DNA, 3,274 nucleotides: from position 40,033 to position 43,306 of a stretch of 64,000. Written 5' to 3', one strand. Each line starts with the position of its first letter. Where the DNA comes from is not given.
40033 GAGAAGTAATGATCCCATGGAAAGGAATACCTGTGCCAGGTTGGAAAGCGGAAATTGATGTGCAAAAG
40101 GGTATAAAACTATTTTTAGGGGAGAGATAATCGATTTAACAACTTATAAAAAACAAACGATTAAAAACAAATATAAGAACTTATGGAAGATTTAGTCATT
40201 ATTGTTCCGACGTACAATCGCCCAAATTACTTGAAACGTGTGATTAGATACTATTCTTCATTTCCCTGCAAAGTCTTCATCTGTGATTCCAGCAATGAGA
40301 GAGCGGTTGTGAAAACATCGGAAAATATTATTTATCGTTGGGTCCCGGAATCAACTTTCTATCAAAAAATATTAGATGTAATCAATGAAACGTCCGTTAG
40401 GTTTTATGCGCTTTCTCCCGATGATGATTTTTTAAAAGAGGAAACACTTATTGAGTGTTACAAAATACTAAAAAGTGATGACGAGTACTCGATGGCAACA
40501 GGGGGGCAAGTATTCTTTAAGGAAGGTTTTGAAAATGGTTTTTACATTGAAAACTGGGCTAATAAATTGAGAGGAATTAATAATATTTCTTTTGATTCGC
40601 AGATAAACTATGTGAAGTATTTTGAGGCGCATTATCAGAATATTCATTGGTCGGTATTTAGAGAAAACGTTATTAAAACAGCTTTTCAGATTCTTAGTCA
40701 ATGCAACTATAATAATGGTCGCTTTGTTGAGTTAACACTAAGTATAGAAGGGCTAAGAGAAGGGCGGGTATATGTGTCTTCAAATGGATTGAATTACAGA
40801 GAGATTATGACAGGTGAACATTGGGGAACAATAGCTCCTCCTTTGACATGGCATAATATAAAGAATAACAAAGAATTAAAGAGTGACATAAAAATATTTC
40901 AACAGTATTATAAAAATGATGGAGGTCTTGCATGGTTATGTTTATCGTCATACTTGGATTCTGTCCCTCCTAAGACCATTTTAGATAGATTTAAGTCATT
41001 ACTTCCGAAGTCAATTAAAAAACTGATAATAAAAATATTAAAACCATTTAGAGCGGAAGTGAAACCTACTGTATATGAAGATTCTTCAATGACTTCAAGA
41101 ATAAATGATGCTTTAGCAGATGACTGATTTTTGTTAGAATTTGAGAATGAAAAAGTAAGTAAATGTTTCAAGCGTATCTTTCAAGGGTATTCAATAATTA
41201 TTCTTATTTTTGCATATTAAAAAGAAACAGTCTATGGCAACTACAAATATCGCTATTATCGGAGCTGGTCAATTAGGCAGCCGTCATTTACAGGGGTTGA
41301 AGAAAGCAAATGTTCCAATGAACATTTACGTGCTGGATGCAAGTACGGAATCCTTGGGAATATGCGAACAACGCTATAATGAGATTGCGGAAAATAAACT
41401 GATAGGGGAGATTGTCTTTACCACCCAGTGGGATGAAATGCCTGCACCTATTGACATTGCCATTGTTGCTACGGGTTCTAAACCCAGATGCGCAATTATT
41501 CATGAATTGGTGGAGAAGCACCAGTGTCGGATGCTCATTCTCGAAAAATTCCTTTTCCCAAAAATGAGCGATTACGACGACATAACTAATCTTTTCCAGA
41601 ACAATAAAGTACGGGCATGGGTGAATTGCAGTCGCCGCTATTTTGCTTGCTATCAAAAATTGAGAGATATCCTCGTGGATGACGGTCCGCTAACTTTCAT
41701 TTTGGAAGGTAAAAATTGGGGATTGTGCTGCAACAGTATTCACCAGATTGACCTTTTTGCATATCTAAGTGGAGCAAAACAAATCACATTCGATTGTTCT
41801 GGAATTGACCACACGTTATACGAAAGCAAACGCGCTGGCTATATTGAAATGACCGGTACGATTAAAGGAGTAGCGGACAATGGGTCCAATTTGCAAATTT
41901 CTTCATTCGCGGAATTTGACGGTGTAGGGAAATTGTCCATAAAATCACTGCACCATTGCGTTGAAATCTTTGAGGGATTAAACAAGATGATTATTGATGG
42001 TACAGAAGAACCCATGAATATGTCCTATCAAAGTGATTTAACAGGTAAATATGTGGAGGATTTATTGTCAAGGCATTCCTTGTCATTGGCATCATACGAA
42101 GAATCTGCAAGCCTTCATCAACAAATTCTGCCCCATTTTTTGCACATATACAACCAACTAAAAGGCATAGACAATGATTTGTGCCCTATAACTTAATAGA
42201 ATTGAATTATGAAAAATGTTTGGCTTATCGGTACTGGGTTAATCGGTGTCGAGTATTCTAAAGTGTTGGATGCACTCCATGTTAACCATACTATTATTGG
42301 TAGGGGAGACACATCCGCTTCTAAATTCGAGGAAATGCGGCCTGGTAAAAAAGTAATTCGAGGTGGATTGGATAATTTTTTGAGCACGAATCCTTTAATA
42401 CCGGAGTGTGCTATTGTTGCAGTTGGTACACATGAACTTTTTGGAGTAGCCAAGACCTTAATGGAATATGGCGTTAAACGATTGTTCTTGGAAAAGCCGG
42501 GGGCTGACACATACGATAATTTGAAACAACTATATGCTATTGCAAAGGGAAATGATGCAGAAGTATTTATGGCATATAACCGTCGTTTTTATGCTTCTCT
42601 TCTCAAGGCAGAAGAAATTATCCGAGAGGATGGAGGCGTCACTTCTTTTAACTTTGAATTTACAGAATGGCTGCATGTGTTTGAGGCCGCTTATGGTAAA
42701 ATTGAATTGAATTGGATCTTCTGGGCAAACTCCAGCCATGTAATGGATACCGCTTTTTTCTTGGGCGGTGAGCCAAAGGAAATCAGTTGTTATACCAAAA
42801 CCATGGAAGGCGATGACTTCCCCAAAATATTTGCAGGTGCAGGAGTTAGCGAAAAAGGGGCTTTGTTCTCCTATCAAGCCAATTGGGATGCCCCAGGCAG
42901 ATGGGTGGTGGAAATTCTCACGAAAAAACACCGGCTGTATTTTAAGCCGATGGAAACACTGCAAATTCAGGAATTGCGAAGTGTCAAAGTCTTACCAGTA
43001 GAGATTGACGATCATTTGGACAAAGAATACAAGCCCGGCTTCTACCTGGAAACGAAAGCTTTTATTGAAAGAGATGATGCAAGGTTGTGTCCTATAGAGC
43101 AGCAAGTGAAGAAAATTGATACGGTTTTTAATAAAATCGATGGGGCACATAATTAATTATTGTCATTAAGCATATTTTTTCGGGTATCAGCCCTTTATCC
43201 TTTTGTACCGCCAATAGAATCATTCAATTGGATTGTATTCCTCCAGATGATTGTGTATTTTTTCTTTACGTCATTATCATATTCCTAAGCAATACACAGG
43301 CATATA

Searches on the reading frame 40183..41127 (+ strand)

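Call 12: search_protein_families(library=pfam, proteins=[window:40183-41127:+], max_evalue=0.00001)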
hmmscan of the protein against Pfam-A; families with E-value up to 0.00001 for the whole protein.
window:40183-41127:+ (314 aa): 0 families

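Call 27: search_protein_families(library=pfam, proteins=[window:40183-41127:+], max_evalue=0.05)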
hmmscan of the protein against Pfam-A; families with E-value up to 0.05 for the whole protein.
window:40183-41127:+ (314 aa): 2 families
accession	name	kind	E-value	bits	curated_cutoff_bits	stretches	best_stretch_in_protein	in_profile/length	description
PF00535.33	Glycos_transf_2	-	0.0049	17.3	23.3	1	6-165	2-165/168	Glycosyl transferase family 2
PF19708.4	DUF6205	-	0.03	15.1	27.3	1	204-238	2-34/141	Family of unknown function (DUF6205)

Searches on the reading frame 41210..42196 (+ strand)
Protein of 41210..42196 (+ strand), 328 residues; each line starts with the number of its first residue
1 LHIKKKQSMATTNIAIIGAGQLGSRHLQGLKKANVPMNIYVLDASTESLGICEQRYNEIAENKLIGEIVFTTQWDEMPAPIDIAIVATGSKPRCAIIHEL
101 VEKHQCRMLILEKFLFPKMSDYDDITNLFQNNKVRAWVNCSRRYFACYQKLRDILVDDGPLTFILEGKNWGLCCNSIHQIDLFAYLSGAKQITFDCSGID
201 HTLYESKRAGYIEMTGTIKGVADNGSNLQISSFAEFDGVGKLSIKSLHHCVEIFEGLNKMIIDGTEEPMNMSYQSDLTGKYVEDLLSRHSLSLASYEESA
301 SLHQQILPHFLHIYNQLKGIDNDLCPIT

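Call 12: search_protein_families(library=pfam, proteins=[window:41210-42196:+], max_evalue=0.00001)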
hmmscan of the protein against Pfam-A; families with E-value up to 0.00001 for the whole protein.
window:41210-42196:+ (328 aa): 1 family
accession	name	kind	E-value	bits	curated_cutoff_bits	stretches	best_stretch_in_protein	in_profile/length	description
PF01408.29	GFO_IDH_MocA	-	2.1e-06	28.8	24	1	13-139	2-119/120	Oxidoreductase family, NAD-binding Rossmann fold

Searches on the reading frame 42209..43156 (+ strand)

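Call 12: search_protein_families(library=pfam, proteins=[window:42209-43156:+], max_evalue=0.00001)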
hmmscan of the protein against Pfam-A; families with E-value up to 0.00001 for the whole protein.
window:42209-43156:+ (315 aa): 1 family
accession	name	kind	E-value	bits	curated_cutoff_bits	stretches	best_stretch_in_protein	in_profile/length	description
PF01408.29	GFO_IDH_MocA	-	3.9e-07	31.2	24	1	3-122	2-119/120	Oxidoreductase family, NAD-binding Rossmann fold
